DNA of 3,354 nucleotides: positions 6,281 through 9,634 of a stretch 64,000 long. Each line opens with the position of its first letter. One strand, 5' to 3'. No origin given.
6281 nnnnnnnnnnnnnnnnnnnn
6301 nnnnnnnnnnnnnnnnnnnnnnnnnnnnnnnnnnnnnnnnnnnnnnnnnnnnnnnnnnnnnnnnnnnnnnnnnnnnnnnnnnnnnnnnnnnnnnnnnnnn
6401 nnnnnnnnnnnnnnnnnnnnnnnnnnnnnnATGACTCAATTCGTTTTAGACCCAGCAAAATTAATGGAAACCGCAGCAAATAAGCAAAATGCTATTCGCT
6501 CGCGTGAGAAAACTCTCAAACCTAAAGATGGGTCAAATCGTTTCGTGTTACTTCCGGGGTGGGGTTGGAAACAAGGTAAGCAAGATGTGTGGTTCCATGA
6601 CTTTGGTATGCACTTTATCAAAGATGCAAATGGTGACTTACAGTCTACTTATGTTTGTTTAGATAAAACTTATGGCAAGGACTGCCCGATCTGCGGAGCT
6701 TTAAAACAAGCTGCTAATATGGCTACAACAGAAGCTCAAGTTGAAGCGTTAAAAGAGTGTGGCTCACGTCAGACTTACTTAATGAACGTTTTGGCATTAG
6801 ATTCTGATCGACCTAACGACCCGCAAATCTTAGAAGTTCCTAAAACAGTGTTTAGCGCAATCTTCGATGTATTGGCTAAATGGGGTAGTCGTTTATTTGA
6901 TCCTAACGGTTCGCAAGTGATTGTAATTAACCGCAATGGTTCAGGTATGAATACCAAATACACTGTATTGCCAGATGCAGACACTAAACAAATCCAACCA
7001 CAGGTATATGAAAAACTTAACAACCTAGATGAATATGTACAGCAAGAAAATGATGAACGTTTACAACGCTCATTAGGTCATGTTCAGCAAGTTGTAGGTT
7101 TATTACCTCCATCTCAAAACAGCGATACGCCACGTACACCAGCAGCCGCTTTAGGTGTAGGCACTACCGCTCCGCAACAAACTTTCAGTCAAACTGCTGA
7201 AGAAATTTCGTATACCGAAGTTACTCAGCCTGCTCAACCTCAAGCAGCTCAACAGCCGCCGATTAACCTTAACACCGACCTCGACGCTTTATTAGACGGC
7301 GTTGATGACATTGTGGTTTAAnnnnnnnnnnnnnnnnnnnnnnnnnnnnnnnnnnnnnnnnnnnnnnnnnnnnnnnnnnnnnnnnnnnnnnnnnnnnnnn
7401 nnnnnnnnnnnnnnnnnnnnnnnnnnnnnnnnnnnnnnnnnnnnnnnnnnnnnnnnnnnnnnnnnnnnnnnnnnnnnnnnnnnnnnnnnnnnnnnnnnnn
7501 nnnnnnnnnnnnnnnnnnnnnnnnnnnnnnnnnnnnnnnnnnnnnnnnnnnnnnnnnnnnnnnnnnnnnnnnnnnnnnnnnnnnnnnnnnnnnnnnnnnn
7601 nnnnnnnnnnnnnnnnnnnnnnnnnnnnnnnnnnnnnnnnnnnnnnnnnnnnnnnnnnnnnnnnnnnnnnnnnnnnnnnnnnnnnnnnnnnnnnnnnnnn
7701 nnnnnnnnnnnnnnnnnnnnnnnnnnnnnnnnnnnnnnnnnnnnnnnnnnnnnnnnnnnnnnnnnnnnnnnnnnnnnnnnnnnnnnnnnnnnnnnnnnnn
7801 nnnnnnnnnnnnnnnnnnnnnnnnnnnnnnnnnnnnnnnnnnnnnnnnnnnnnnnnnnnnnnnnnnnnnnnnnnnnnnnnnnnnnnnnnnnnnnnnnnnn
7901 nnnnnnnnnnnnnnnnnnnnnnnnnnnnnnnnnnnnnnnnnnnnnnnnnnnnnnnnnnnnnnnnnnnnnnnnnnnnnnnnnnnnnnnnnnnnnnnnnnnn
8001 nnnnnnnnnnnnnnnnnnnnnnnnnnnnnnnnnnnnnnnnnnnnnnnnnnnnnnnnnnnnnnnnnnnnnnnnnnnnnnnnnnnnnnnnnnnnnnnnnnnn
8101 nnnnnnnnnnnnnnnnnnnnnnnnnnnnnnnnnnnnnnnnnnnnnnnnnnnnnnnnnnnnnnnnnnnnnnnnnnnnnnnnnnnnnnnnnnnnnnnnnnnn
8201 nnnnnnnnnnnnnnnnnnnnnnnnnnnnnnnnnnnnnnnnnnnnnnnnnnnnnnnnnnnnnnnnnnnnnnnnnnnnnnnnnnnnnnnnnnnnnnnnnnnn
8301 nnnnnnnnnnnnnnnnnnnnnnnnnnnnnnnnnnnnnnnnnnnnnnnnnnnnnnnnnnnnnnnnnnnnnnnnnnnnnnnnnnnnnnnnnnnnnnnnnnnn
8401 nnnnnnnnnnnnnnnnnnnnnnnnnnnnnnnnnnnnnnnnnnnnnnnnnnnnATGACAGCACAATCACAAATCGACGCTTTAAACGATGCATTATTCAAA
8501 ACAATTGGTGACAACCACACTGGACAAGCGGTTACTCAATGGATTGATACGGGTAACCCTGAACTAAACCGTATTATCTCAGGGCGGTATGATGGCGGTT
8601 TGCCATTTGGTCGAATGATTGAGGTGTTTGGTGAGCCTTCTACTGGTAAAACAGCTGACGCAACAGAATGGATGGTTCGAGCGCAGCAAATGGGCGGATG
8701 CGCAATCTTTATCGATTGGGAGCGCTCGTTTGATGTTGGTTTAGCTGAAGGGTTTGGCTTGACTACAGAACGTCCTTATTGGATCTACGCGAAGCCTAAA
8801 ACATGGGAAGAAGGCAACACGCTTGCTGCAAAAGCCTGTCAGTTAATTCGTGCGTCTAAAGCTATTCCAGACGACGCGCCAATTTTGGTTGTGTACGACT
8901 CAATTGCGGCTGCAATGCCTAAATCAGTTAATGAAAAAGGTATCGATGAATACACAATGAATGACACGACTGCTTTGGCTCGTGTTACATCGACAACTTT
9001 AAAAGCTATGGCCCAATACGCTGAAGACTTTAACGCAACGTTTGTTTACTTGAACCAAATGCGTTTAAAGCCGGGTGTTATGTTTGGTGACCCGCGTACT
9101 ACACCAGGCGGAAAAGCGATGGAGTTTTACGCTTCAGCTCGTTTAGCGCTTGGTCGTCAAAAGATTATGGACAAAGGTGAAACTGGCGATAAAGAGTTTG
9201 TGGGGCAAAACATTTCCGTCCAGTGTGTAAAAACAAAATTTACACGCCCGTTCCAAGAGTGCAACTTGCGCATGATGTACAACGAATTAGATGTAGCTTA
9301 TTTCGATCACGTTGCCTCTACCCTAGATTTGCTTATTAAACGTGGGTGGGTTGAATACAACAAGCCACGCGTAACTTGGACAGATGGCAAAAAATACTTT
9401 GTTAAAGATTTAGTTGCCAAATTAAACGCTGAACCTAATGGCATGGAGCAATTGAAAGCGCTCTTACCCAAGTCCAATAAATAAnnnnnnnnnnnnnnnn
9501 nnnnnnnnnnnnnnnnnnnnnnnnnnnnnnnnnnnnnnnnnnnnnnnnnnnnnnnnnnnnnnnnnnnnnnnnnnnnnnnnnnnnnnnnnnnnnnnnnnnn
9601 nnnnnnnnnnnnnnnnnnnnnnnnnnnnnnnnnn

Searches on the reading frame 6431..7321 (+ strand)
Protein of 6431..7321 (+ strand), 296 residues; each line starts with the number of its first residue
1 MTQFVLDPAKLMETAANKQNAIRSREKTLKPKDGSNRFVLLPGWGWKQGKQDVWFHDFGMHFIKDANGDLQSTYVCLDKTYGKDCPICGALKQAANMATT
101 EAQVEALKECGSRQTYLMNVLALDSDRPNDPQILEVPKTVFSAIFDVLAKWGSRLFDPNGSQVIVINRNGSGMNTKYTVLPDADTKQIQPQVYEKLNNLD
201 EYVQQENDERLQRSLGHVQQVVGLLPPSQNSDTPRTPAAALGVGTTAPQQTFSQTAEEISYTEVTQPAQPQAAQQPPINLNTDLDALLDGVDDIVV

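Call 54: search_protein_families(library=pfam, proteins=[window:6431-7321:+], max_evalue=0.001)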
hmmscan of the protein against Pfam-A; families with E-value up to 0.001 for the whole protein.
window:6431-7321:+ (296 aa): 1 family
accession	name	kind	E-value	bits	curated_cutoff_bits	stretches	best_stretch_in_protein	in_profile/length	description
PF08804.16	gp32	-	8.5e-22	78.6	26.8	1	32-221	1-207/208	gp32 DNA binding protein like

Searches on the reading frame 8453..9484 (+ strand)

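Call 54: search_protein_families(library=pfam, proteins=[window:8453-9484:+], max_evalue=0.001)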
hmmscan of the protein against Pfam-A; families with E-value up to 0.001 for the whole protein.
window:8453-9484:+ (343 aa): 3 families
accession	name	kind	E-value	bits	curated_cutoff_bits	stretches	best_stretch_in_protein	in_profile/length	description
PF00154.27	RecA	-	6.6e-42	144.2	27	1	28-278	30-259/262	recA bacterial DNA recombination protein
PF08423.17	Rad51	-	3.9e-07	30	22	1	31-237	8-213/244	Rad51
PF06745.19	ATPase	-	0.00016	21.5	26.6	1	32-90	2-57/231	KaiC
